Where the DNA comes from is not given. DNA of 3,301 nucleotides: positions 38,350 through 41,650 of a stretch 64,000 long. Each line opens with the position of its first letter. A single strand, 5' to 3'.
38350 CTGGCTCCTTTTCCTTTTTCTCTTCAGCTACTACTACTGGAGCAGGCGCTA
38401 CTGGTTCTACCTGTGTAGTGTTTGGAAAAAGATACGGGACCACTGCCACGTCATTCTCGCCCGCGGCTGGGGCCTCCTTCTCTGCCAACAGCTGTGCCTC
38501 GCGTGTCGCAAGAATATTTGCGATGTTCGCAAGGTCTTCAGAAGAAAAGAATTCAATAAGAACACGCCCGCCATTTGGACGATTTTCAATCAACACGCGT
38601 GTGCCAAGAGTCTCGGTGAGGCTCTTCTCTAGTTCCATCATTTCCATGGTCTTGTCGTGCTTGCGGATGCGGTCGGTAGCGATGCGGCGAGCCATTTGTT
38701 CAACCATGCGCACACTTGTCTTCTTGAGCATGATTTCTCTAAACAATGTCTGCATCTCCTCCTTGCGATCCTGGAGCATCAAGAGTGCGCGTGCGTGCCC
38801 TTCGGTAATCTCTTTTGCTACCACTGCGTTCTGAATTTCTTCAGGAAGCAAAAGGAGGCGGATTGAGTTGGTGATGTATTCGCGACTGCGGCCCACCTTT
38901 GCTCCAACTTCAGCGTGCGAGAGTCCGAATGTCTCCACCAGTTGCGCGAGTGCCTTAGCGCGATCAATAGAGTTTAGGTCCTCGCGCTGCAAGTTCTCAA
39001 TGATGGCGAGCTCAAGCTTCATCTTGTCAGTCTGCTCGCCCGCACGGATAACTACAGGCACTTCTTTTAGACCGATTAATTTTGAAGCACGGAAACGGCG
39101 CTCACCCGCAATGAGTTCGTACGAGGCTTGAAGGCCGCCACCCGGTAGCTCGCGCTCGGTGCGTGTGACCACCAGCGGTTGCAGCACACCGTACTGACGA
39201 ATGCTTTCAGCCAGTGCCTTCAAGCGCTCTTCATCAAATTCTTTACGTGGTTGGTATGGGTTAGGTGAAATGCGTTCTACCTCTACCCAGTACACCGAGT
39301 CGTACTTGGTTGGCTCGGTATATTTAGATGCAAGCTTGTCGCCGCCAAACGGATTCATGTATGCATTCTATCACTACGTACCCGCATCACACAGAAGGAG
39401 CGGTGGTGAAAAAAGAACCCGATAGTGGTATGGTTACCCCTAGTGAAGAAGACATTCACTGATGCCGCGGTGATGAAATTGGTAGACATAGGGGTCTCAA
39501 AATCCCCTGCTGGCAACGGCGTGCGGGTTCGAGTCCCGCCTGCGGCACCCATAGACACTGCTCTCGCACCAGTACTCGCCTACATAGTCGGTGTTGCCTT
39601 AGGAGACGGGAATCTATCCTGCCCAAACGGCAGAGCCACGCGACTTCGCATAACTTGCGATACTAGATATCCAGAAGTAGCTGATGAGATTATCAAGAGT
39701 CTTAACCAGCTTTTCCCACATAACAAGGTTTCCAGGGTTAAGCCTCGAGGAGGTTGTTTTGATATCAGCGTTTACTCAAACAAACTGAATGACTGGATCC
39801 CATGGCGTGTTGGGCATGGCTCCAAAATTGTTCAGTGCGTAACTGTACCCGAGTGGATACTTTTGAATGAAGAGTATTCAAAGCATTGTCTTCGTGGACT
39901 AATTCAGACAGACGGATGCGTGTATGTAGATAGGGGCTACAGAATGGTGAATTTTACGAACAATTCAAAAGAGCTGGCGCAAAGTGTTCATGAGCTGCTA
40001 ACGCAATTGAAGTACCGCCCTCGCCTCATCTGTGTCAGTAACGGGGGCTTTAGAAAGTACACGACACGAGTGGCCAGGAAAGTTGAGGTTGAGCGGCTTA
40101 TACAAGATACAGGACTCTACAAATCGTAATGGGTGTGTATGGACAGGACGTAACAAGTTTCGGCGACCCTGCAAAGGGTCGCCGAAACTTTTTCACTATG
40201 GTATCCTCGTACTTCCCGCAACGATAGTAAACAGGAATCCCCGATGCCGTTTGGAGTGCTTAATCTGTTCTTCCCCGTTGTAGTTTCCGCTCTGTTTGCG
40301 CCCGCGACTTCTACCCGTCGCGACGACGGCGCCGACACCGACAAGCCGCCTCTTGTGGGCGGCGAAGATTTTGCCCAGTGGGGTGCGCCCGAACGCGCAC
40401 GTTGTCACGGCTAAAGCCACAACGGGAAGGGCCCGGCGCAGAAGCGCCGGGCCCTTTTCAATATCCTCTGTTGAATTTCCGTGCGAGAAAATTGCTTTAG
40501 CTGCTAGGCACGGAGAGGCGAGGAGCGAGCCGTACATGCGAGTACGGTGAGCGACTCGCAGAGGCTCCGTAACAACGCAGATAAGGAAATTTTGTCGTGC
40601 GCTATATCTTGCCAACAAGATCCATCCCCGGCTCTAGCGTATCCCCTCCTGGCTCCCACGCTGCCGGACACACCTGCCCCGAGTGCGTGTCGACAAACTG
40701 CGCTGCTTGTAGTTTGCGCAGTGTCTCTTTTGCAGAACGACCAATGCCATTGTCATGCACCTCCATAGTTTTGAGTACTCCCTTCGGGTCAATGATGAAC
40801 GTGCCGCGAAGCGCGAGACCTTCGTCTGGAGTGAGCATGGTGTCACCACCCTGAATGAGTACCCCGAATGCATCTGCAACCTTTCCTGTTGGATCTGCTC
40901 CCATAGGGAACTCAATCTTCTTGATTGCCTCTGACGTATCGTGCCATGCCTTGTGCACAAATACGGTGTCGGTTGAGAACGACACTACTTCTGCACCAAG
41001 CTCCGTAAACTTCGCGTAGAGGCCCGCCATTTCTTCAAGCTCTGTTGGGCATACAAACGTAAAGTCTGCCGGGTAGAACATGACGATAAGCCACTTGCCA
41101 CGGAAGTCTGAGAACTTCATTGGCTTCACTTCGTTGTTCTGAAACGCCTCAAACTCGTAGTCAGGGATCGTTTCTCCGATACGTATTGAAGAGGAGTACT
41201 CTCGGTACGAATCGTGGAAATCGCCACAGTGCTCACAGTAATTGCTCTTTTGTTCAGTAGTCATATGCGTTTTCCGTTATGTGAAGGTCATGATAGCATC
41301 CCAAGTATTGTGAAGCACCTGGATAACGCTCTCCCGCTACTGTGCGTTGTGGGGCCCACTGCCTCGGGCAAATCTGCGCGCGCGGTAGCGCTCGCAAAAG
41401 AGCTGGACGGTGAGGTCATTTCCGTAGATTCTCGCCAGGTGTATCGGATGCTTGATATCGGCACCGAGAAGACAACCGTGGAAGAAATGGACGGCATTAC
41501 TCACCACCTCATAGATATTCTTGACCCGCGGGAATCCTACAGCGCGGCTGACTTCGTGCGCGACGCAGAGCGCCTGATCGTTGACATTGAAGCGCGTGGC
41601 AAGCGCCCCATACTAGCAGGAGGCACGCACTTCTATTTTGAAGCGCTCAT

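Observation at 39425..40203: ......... homing endonuclease ORF whose reading frame runs through tRNA-Leu(CAA) with no canonical start after it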

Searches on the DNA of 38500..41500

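Call 5: search_rna_families(source=window, start=38500, end=41500, threshold=evalue, max_evalue=1, show_alignments=3)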
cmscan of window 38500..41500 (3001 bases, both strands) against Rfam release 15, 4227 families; matches with E-value up to 1: 4.
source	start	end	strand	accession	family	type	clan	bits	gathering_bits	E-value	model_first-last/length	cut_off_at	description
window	39464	39547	+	RF00005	tRNA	Gene; tRNA;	CL00001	49.6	29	6e-09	1-71/71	no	tRNA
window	40344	40462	+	RF02346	ar35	Gene; sRNA;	-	23.5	45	0.12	1-144/144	no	Alphaproteobacterial sRNA ar35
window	40422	40484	-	RF00506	Thr_leader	Cis-reg; leader;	-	23.2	55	0.26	1-118/118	no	Threonine operon leader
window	40426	40506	-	RF00512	Leu_leader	Cis-reg; leader;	-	23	50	0.11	1-148/148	no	Leucine operon leader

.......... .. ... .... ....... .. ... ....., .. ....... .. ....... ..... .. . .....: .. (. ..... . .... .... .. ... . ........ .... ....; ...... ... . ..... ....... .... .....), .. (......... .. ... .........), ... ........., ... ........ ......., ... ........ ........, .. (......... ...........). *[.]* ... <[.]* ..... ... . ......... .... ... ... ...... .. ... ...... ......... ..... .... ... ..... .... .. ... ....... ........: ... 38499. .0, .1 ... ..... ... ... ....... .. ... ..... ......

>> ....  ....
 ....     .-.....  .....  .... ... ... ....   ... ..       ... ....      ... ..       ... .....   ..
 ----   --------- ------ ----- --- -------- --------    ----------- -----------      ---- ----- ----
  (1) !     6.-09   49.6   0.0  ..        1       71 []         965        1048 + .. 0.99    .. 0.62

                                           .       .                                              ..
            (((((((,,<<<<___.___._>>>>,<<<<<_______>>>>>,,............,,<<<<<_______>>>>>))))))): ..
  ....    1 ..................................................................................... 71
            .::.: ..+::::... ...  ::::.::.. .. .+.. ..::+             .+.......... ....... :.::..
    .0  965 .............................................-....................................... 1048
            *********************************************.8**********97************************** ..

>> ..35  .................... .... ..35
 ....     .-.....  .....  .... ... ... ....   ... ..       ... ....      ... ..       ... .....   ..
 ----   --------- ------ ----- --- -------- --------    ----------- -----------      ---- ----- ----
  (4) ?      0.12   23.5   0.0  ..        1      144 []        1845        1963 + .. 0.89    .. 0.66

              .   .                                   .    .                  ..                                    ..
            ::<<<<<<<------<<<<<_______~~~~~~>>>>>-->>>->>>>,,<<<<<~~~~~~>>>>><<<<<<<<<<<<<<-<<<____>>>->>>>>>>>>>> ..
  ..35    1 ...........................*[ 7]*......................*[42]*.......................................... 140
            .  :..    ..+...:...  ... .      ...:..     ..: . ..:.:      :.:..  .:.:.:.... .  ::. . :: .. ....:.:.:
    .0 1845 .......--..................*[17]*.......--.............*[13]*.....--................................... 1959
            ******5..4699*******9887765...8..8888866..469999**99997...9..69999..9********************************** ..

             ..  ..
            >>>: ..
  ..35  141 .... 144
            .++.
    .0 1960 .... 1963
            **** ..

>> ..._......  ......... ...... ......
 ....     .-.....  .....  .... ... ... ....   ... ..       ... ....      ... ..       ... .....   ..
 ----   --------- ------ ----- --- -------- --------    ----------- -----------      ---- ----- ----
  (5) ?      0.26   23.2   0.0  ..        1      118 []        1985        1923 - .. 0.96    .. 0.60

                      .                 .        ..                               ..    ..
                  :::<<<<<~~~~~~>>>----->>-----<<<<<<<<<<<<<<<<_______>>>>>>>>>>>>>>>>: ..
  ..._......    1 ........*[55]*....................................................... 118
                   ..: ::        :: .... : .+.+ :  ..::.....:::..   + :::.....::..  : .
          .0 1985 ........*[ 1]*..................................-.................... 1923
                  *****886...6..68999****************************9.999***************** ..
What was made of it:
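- On Intron- or intein-encoded homing endonuclease: An Rfam scan of 38500-41500 at E <= 1 finds only the tRNA and weak terminator look-alikes (call 5).
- Closest known: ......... endonucleases in rRNA-gene insertion sequences of CPR/Patescibacteria. Different: Rfam finds no intron here (call 5).
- Tried and rejected: Intron or intein context: an Rfam scan at E <= 1 found only the tRNA (call 5).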
